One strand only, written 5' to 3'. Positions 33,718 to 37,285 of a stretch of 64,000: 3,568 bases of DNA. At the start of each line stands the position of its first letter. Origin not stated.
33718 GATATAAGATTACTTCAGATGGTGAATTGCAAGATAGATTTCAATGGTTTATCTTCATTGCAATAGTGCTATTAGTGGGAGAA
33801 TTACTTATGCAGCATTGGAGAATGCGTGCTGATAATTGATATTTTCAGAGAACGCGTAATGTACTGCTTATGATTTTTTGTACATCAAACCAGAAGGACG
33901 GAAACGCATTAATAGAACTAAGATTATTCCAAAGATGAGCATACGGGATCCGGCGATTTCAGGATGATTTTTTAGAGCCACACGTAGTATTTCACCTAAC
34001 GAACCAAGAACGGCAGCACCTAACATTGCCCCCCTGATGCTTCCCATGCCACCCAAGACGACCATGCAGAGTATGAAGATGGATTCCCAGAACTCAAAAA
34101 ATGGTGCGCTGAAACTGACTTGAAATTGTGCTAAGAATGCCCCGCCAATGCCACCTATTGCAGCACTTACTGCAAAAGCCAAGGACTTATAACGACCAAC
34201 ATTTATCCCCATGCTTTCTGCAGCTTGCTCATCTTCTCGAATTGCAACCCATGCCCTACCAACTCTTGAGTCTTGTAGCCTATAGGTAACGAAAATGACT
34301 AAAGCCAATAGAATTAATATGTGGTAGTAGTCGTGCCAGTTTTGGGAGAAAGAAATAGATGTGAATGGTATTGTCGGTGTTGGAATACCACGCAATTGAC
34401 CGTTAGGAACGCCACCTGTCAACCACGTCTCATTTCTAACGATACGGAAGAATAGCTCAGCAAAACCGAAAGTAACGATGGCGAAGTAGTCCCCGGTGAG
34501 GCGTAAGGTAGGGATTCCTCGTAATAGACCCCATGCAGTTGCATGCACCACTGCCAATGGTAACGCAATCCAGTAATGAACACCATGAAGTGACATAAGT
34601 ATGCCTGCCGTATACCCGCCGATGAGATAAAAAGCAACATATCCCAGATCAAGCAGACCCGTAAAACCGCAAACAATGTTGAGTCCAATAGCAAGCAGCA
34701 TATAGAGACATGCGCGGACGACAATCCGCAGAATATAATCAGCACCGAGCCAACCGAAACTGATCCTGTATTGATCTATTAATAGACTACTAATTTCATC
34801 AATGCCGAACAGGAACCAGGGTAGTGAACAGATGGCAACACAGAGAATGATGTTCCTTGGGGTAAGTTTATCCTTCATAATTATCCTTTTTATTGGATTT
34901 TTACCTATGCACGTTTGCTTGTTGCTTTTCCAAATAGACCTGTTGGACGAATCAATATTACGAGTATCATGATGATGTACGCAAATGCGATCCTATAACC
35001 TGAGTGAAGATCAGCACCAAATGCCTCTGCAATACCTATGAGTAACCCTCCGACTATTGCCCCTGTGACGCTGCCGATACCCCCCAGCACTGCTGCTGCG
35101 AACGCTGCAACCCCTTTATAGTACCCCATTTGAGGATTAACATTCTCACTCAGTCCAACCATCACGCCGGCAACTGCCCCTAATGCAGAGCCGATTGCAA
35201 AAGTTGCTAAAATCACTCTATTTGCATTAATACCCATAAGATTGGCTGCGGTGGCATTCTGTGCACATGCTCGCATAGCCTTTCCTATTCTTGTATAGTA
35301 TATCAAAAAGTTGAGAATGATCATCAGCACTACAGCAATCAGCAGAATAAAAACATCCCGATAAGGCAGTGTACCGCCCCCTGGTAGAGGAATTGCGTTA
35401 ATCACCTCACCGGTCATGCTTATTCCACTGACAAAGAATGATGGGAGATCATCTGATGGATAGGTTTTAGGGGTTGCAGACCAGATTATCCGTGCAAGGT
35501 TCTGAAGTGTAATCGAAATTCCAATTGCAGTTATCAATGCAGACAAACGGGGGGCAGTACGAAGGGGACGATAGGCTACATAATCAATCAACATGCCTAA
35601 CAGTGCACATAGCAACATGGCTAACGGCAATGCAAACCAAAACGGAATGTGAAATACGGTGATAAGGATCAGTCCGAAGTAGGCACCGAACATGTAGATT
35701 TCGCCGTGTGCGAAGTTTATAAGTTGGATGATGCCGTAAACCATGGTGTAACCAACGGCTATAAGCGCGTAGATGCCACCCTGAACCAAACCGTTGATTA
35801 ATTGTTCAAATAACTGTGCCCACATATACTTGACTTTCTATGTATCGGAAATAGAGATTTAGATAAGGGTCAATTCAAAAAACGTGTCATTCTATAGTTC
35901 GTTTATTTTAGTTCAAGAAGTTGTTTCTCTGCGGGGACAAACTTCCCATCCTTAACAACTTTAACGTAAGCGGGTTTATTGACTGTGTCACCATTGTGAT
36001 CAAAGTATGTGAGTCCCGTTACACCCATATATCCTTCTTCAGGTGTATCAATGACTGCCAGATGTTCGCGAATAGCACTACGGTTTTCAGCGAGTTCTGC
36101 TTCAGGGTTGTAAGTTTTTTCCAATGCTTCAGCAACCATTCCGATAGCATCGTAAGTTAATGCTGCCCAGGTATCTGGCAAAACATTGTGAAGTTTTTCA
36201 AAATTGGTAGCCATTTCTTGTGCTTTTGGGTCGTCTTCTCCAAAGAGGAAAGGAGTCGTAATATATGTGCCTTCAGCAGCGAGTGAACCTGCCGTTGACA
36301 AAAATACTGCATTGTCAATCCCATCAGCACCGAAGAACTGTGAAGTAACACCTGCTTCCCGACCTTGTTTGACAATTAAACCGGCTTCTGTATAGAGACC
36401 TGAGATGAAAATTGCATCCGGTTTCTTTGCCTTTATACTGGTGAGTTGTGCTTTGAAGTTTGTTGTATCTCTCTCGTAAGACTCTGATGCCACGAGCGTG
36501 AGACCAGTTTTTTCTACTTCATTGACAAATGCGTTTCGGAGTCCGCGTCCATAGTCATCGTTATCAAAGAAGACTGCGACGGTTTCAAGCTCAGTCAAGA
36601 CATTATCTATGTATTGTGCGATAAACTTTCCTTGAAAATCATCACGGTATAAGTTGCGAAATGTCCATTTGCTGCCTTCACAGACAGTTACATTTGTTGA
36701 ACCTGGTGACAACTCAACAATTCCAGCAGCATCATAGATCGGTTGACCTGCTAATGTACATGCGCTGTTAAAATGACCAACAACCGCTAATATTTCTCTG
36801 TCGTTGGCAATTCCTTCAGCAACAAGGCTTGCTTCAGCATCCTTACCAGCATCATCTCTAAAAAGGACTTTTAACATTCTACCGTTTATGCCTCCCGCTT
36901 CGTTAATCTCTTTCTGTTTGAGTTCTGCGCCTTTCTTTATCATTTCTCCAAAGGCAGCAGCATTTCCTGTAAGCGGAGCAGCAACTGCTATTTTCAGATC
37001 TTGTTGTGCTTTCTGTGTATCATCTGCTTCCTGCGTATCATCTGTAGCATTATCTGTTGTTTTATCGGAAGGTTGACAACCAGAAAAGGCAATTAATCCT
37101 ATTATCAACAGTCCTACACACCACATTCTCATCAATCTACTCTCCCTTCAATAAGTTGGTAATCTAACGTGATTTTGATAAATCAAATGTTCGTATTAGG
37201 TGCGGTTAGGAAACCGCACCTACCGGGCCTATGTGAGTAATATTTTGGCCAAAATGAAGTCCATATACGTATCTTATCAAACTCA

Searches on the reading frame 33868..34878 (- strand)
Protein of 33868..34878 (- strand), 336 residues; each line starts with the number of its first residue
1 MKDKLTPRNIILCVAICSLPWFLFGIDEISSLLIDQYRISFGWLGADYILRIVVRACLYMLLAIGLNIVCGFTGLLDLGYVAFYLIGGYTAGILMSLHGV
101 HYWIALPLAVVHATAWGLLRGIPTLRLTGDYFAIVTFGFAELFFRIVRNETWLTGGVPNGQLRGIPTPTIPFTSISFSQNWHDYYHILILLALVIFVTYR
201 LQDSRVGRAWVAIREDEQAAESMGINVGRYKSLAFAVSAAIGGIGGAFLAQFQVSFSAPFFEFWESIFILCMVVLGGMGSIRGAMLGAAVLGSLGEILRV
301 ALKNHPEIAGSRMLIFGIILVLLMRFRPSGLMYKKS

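Call 63: search_protein_families(library=pfam, proteins=[window:33868-34878:-], max_evalue=0.001)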
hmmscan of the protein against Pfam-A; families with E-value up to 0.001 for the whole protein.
window:33868-34878:- (336 aa): 1 family
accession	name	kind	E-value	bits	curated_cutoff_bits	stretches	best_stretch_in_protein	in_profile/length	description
PF02653.21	BPD_transp_2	-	1.3e-52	179.1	26.8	1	49-322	2-268/269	Branched-chain amino acid transport system / permease component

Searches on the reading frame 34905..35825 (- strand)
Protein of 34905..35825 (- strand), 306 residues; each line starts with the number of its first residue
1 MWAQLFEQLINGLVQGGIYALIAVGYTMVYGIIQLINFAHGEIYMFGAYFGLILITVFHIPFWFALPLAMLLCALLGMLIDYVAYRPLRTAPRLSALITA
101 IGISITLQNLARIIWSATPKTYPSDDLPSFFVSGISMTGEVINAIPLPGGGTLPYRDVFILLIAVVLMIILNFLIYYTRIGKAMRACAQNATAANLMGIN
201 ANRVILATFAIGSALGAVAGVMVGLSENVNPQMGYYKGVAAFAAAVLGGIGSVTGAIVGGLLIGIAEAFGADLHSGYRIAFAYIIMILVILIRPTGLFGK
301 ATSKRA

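Call 63: search_protein_families(library=pfam, proteins=[window:34905-35825:-], max_evalue=0.001)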
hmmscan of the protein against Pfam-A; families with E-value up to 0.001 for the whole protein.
window:34905-35825:- (306 aa): 2 families
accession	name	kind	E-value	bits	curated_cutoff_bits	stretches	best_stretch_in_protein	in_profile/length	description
PF02653.21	BPD_transp_2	-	1.5e-47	162.5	26.8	1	9-289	2-268/269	Branched-chain amino acid transport system / permease component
PF01032.23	FecCD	-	2.5e-05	23.9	26.5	1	47-224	82-239/311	FecCD transport family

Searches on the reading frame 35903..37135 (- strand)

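Call 63: search_protein_families(library=pfam, proteins=[window:35903-37135:-], max_evalue=0.001)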
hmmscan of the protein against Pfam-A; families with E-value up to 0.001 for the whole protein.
window:35903-37135:- (410 aa): 3 families
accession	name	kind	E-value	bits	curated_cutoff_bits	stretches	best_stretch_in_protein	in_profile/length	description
PF13458.12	Peripla_BP_6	-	9.5e-49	167.3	31.7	1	47-397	2-342/343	Periplasmic binding protein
PF01094.35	ANF_receptor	-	7.1e-20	71.8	25.4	1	74-386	10-342/353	Receptor family ligand binding region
PF13433.12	Peripla_BP_5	-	2.1e-10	40.7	27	1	48-347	2-300/363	Periplasmic binding protein domain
